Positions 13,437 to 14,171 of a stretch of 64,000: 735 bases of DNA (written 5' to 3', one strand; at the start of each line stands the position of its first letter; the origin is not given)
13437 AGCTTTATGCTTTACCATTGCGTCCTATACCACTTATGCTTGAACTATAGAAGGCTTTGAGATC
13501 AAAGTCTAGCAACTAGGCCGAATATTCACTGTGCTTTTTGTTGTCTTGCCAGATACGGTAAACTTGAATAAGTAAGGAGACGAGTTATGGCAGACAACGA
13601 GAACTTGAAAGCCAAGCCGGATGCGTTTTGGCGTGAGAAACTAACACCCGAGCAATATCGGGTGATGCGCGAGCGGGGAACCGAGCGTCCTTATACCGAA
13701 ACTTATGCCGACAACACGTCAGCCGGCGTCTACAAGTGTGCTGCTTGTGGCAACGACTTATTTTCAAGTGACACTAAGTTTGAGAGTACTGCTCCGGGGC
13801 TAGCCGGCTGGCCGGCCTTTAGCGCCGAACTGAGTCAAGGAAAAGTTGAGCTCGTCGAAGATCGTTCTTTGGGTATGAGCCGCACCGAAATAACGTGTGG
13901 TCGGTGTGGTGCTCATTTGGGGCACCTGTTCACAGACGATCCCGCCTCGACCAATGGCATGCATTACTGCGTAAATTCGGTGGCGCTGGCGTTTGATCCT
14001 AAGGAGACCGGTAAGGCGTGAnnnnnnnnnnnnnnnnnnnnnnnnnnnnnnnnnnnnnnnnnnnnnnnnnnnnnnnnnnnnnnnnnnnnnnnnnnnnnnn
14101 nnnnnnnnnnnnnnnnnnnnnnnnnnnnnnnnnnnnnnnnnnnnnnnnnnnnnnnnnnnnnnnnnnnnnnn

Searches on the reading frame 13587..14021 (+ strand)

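Call 80: search_protein_families(library=pfam, proteins=[window:13587-14021:+], max_evalue=0.01)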
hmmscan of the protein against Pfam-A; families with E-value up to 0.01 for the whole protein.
window:13587-14021:+ (144 aa): 5 families
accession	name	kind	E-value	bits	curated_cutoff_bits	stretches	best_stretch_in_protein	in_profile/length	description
PF01641.26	SelR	-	2.3e-44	150.5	24.9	1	19-138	1-116/116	SelR domain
PF24046.1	At4g08330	-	2.7e-05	24.7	27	1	95-124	72-101/129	At4g08330 beta-tent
PF03226.21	Yippee-Mis18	-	0.0025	18.4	26.6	1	48-130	2-89/108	Yippee zinc-binding/DNA-binding /Mis18, centromere assembly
PF24458.1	DUF7573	-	0.003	17.9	30.2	0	98-118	8-28/39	Domain of unknown function (DUF7573)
PF22289.1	DmmA-like_C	-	0.0041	17.5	27.4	0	39-59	9-29/44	Dimethylamine monooxygenase subunit DmmA-like, C-terminal domain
